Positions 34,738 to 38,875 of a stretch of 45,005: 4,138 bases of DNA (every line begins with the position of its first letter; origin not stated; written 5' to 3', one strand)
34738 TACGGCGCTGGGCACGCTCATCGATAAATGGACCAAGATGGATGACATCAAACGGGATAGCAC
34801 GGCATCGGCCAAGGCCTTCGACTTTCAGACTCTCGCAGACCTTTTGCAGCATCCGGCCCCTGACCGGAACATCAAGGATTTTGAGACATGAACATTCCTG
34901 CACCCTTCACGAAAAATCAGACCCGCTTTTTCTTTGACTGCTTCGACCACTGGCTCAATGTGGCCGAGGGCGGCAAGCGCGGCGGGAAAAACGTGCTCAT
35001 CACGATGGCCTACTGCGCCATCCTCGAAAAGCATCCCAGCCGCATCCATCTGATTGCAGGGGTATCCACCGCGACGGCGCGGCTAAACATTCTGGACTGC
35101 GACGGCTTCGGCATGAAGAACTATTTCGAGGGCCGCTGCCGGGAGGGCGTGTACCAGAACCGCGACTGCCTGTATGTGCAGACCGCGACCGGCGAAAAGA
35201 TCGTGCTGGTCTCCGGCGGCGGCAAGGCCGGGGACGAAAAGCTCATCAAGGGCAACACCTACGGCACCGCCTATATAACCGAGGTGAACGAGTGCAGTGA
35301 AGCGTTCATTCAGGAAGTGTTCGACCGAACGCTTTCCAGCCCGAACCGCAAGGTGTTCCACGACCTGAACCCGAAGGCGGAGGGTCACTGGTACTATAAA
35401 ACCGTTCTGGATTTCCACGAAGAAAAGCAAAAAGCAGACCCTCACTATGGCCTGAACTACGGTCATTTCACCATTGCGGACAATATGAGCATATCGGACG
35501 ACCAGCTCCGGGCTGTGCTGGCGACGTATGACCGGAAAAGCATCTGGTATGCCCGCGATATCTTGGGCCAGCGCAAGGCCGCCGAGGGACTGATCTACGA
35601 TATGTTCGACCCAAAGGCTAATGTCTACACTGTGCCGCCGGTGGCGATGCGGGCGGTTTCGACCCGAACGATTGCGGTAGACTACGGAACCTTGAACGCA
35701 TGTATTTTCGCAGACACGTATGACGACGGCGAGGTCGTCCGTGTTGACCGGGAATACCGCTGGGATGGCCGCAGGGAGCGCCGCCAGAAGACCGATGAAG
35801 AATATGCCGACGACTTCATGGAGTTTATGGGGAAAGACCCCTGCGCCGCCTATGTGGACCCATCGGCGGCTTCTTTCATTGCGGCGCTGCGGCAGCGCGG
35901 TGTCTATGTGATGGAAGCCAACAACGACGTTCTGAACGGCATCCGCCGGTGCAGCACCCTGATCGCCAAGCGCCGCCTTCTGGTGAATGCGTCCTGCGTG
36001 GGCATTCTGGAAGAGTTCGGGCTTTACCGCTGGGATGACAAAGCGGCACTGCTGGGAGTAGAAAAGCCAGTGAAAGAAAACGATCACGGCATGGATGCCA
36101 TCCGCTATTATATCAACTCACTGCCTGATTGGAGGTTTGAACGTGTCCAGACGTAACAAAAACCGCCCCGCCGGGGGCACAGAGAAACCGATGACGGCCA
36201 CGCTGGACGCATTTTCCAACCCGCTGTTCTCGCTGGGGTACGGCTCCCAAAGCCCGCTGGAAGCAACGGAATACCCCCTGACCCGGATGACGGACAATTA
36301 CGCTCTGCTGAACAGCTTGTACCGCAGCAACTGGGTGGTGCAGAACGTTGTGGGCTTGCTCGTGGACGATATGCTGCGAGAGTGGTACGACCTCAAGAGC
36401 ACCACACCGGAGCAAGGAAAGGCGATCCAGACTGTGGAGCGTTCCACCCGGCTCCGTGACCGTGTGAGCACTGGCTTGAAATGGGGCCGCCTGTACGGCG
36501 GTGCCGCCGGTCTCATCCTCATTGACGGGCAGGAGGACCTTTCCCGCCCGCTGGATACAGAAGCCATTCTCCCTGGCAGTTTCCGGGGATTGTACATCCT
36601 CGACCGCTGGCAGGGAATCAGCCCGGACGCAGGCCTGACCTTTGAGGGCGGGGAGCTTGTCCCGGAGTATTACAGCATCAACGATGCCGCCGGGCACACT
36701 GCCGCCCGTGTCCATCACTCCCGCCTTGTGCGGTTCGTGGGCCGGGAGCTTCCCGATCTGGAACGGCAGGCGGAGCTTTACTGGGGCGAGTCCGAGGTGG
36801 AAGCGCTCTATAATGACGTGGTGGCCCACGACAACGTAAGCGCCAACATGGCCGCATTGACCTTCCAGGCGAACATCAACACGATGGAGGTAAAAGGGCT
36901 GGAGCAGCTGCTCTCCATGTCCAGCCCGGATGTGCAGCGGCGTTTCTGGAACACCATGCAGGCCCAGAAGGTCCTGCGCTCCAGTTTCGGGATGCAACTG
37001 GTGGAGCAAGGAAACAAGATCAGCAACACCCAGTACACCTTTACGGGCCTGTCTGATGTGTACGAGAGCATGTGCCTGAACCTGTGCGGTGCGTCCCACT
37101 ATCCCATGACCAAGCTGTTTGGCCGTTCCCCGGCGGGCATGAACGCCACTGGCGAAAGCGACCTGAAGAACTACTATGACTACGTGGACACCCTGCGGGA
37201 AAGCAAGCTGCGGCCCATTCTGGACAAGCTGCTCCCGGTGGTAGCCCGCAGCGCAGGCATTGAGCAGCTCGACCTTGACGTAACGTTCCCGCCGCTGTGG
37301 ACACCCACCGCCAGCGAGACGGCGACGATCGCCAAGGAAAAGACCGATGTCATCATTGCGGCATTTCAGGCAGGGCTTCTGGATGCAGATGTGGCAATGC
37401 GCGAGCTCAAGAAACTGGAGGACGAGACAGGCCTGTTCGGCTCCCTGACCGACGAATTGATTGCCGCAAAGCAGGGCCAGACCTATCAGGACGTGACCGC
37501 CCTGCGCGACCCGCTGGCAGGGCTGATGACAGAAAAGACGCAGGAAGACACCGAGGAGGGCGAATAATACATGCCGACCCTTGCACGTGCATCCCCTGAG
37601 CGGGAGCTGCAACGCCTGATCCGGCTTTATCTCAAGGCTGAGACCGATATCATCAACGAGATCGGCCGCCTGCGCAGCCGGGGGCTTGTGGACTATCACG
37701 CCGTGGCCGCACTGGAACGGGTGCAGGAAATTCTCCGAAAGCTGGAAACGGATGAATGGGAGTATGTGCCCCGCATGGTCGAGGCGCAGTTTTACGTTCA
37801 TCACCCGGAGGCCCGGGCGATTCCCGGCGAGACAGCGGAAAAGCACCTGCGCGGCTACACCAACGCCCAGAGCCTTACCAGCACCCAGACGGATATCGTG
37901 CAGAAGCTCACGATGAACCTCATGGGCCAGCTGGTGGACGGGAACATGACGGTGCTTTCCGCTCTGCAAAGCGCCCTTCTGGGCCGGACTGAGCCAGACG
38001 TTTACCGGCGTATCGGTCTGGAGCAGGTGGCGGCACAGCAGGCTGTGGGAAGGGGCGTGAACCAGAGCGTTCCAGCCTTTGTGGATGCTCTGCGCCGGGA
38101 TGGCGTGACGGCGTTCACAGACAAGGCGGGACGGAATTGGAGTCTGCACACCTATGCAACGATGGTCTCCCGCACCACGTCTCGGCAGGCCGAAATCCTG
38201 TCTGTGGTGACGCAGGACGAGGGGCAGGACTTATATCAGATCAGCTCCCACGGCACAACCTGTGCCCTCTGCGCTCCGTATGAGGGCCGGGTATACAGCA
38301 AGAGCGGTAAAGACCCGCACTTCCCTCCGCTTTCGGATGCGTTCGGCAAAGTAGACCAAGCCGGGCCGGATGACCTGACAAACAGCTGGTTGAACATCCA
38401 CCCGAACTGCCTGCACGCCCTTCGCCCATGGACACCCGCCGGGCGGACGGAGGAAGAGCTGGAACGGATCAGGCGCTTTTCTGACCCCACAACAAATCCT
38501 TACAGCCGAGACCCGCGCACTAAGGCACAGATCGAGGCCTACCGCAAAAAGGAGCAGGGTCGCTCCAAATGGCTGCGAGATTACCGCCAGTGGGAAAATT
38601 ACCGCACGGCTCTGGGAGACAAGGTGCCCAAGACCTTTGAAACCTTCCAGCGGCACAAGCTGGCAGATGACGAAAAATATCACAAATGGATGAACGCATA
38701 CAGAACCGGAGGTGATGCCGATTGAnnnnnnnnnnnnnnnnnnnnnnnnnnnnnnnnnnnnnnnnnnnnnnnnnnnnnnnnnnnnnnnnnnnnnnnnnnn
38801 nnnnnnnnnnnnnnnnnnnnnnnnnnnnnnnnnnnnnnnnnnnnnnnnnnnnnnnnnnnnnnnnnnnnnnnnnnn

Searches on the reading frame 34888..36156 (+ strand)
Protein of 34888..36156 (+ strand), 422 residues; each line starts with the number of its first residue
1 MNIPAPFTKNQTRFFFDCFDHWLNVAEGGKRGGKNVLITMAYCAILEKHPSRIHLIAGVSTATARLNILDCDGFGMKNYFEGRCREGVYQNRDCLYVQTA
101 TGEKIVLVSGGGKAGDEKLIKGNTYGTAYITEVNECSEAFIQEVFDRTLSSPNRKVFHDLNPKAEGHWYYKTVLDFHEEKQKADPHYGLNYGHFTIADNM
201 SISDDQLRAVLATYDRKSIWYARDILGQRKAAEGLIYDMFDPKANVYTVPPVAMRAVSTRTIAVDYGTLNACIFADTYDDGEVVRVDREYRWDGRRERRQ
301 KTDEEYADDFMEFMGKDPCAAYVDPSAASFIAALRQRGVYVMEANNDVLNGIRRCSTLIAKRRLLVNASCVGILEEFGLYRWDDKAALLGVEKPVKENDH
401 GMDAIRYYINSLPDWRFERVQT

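Call 42: search_protein_families(library=pfam, proteins=[window:34888-36156:+], max_evalue=0.01)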
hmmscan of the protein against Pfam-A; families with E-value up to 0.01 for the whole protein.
window:34888-36156:+ (422 aa): 2 families
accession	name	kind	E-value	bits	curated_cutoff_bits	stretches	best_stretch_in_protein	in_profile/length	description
PF04466.19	Terminase_3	-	1.2e-05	25.4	23.2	1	121-217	95-190/201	Phage terminase large subunit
PF03237.21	Terminase_6N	-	0.001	19.2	22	1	113-240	86-211/215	Terminase large subunit, T4likevirus-type, N-terminal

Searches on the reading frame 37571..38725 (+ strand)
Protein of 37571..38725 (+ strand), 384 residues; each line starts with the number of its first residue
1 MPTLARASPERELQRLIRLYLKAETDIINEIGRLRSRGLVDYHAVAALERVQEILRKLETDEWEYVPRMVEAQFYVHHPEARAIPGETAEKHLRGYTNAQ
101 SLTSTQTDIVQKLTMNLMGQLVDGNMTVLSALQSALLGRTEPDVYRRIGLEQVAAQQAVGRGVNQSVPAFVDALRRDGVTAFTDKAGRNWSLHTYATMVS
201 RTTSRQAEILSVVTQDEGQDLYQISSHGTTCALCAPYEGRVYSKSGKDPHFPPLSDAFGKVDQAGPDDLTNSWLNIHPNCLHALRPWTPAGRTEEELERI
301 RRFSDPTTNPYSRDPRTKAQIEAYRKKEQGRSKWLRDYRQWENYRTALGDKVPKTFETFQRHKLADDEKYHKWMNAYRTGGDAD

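Call 42: search_protein_families(library=pfam, proteins=[window:37571-38725:+], max_evalue=0.01)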
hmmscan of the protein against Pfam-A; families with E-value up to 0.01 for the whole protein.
window:37571-38725:+ (384 aa): 1 family
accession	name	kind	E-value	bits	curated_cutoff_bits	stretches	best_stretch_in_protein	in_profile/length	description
PF06152.16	Phage_min_cap2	-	3.6e-21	75.9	26.3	1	13-326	10-323/366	Phage minor capsid protein 2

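Call 56: search_solved_structures(query=window:37571-38725:+, max_evalue=1, show_alignments=1)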
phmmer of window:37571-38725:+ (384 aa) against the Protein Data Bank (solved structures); distinct sequences matched with E-value up to 1: 0.

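Call 89: search_protein_families(library=ncbifam, proteins=[window:37571-38725:+], max_evalue=0.1)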
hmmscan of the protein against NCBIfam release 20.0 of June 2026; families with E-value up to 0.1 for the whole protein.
window:37571-38725:+ (384 aa): 0 families
